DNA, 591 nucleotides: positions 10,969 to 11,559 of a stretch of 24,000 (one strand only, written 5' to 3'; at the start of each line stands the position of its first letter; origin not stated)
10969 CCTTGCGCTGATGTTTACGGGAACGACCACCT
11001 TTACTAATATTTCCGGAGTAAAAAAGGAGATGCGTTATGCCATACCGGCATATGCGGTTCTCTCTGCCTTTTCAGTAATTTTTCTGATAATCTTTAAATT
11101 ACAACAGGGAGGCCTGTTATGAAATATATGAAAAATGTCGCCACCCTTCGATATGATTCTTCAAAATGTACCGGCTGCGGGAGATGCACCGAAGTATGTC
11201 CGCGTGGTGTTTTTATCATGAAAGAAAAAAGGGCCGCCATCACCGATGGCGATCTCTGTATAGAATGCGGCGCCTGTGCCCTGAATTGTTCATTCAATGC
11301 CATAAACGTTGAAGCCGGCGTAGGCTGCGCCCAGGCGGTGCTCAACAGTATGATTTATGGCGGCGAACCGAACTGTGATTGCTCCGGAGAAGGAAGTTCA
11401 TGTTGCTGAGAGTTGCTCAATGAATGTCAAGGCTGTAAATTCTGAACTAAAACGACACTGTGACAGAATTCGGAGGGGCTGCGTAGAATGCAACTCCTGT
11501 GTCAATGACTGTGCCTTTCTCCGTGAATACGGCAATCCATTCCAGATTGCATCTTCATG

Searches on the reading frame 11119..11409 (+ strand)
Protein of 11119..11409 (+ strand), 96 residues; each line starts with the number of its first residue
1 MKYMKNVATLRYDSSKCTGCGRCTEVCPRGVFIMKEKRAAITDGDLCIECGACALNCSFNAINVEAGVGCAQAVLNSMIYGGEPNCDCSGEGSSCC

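Call 3: search_protein_families(library=pfam, proteins=[window:11119-11409:+], max_evalue=0.01)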
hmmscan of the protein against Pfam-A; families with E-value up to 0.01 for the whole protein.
window:11119-11409:+ (96 aa): 16 families
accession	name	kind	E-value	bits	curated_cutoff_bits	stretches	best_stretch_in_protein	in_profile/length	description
PF00037.32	Fer4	-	5.1e-14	51.9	21.1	2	12-31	3-22/24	4Fe-4S binding domain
PF12837.12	Fer4_6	-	1.2e-13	50.7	25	2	11-32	3-24/24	4Fe-4S binding domain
PF13187.11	Fer4_9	-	3.6e-10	40.2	27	1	16-62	1-52/52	4Fe-4S dicluster domain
PF12797.12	Fer4_2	-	3.8e-10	39.5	24.5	1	12-28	5-21/22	4Fe-4S binding domain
PF12838.12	Fer4_7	-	3.9e-09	37.3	27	1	7-31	28-52/52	4Fe-4S dicluster domain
PF13237.11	Fer4_10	-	1.8e-08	34.6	25.5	1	10-57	2-52/53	4Fe-4S dicluster domain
PF13183.11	Fer4_8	-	4.7e-08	33.9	27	1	10-31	47-68/68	4Fe-4S dicluster domain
PF14697.11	Fer4_21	-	4.7e-08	33.5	35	1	8-28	32-52/59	4Fe-4S dicluster domain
PF12800.12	Fer4_4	-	7.2e-07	29.5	24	1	15-30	2-17/17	4Fe-4S binding domain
PF13484.11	Fer4_16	-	1.9e-06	29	30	1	16-35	1-20/66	4Fe-4S double cluster binding domain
PF12798.12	Fer4_3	-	5.3e-06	27.3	27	1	17-30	1-14/15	4Fe-4S binding domain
PF25160.1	LdpA_Fe-S-bd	-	1.8e-05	24.9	27.6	1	14-31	25-42/49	LdpA Fe-S cluster-binding domain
PF17179.9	Fer4_22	-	0.00022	22.4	27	1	9-30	73-94/95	4Fe-4S dicluster domain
PF13459.11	Fer4_15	-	0.00032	21.8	22.4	1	11-29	2-20/66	4Fe-4S single cluster domain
PF13370.11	Fer4_13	-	0.0018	19.4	24.5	1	13-38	2-26/58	4Fe-4S single cluster domain of Ferredoxin I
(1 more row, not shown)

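Call 4: search_protein_families(library=ncbifam, proteins=[window:11119-11409:+], max_evalue=0.01)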
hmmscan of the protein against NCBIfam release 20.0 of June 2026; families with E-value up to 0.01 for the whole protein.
window:11119-11409:+ (96 aa): 77 families (the best 25 are shown)
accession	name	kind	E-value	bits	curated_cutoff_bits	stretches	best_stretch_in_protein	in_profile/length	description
NF040864.1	HgcB_ferredoxin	equivalog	1.9e-34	117.4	99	1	2-96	1-93/93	mercury methylation ferredoxin HgcB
NF043039.1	HgcAB_like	equivalog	3.3e-15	56.5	285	1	7-62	292-349/350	HgcAB-like fusion protein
NF038196.1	ferrodoxin_EFR1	subfamily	2.6e-09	37.5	75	1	7-65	177-232/242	EFR1 family ferrodoxin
TIGR02179.1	PorD_KorD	subfamily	4.5e-09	36.3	60.05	1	12-64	22-74/78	2-oxoacid:acceptor oxidoreductase, delta subunit, pyruvate/2-ketoisovalerate family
NF045874.1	Vhu_polyferre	exception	2.4e-08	33.1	600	1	2-96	183-277/381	F420-non-reducing hydrogenase associated-polyferredoxin VhuB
NF058577.1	FdxA_fam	equivalog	3.4e-08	33.5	65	1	14-61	6-52/52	4Fe-4S ferredoxin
NF043069.1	T4HPD_activ_SAM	equivalog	5.3e-08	32.6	425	1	9-64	45-99/299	trans-4-hydroxy-L-proline dehydratase activase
NF040684.1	PorD_Arch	equivalog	6.7e-08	32.5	120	1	12-65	29-82/85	pyruvate synthase subunit PorD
TIGR04105.1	FeFe_hydrog_B1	subfamily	7e-08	31.6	450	1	15-74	111-170/462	monomeric [FeFe] hydrogenase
NF040770.1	hetero_SS_HdrA2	exception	1.2e-07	30.2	1100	1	11-65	573-626/777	CoB-CoM heterodisulfide reductase HdrA2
NF042909.1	FMH_DH_FwdF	exception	1.5e-07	30.9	375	1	9-65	251-314/336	tungsten-dependent formylmethanofuran dehydrogenase subunit FwdF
TIGR04395.1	cutC_activ_rSAM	equivalog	1.6e-07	30.9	360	1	10-87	49-127/309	choline TMA-lyase-activating enzyme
NF006221.0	PRK08348.1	subfamily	2.6e-07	30.4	124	1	9-64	38-94/136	NADH-plastoquinone oxidoreductase subunit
TIGR02494.1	PFLE_PFLC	subfamily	3e-07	30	174.35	1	7-76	40-111/293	glycyl-radical enzyme activating protein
TIGR02700.1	flavo_MJ0208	hypoth_equivalog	5.9e-07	29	251.35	1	12-63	145-195/234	dihydromethanopterin reductase (acceptor)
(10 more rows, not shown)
